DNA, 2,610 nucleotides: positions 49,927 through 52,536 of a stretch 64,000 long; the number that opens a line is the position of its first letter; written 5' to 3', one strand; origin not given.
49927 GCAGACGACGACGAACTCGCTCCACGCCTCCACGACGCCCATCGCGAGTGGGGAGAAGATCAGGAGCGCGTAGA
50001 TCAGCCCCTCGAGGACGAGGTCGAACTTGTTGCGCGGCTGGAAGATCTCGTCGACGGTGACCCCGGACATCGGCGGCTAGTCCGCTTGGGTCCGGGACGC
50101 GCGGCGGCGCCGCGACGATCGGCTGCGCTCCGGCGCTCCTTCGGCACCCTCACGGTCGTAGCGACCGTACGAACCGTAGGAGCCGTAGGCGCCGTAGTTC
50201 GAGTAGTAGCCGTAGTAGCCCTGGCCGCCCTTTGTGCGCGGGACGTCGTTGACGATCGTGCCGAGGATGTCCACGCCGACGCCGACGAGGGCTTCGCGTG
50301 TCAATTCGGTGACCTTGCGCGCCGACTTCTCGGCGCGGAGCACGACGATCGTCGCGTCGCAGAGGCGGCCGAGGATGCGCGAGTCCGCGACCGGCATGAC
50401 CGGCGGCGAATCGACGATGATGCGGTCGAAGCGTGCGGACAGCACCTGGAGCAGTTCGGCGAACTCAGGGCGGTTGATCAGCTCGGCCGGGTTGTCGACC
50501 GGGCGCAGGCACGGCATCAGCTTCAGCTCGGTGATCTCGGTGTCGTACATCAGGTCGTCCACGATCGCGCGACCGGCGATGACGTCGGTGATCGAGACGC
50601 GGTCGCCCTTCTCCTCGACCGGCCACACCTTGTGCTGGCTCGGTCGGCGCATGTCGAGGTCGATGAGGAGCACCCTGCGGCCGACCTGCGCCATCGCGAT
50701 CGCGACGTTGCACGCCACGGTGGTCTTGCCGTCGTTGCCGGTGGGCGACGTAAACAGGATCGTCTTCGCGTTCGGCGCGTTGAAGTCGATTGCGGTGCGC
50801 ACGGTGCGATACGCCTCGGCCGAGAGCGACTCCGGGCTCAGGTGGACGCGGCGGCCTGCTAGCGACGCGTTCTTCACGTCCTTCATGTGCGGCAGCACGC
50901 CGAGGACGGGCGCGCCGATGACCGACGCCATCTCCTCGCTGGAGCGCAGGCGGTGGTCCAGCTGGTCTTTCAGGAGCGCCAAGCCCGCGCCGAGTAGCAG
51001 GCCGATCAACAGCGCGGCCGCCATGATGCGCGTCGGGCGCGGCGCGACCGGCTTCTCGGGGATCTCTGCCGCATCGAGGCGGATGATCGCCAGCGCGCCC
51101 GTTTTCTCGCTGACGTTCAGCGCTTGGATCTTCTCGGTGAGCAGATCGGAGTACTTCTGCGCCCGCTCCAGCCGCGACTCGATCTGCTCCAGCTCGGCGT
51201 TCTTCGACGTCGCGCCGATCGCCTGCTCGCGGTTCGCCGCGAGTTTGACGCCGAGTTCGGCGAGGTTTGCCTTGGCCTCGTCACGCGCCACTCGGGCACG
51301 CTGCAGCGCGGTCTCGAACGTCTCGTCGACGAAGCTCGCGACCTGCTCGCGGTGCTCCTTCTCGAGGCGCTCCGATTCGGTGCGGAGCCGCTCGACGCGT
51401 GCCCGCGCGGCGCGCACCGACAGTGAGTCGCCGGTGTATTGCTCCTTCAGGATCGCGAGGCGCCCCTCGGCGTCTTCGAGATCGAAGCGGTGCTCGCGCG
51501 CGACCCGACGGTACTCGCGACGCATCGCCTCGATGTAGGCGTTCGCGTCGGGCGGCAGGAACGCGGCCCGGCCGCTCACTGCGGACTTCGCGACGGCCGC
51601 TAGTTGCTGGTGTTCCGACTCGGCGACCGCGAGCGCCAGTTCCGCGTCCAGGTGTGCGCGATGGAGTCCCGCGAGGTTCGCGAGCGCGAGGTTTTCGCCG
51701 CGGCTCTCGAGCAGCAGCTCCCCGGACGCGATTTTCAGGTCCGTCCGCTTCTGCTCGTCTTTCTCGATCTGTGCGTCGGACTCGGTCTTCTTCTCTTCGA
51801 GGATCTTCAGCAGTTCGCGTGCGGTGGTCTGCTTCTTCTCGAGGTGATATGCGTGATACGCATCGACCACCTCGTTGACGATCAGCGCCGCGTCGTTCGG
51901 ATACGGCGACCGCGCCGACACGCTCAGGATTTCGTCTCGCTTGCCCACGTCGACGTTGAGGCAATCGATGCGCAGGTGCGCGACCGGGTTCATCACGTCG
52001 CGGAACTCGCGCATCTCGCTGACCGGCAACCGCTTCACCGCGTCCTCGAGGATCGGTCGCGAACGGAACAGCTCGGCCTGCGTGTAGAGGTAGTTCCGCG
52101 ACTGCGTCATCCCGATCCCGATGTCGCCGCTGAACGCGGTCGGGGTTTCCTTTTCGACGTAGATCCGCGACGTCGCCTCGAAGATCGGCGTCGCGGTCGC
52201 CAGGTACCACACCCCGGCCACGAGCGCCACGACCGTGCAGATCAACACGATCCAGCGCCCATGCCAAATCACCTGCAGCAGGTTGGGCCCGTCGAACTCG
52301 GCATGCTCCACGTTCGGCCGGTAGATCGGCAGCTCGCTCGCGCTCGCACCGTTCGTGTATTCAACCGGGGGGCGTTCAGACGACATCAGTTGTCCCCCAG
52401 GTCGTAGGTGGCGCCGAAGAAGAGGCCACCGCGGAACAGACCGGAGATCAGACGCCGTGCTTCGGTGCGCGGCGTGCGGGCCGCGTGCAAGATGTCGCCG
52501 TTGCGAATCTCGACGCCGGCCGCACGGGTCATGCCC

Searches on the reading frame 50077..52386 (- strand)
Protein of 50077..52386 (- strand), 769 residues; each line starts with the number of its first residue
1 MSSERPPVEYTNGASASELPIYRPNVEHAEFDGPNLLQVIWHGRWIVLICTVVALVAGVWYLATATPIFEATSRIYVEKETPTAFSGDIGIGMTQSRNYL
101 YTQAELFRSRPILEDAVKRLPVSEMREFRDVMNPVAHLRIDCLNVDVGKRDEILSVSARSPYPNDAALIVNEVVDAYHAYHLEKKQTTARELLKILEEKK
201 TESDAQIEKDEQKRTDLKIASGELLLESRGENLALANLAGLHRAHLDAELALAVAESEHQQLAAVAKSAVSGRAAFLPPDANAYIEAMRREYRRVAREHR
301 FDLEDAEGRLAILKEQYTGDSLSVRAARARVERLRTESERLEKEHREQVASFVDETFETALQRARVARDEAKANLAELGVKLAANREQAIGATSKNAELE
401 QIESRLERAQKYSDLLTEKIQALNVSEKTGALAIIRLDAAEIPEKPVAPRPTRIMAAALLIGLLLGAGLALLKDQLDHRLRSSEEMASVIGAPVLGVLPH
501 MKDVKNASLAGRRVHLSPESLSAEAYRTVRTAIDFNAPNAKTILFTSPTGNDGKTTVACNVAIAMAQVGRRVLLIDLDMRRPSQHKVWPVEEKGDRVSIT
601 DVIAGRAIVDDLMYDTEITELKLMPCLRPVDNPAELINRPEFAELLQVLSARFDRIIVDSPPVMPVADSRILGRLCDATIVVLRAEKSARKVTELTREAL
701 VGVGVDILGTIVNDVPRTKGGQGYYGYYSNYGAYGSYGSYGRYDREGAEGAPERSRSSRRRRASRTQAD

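Call 77: search_protein_families(library=pfam, proteins=[window:50077-52386:-], max_evalue=0.00001)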
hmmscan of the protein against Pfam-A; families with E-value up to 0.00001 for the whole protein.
window:50077-52386:- (769 aa): 6 families
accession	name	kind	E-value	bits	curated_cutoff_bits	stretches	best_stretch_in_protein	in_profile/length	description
PF13614.12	AAA_31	-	3.1e-14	53.7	27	1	541-689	2-153/177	AAA domain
PF01656.29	CbiA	-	1e-12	48.5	25.4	1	543-718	1-86/125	CobQ/CobB/MinD/ParA nucleotide binding domain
PF02706.20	Wzz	-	1.3e-12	48.3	25.5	1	35-119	7-90/91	Chain length determinant protein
PF13807.11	GNVR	-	1.8e-08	34.6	27.7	1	412-473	20-80/82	G-rich domain on putative tyrosine kinase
PF10609.15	ParA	-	2.1e-07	31.1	27.1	1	541-600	4-56/246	NUBPL iron-transfer P-loop NTPase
PF09140.17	MipZ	-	9.5e-06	25.5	20.7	0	543-661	3-108/262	ATPase MipZ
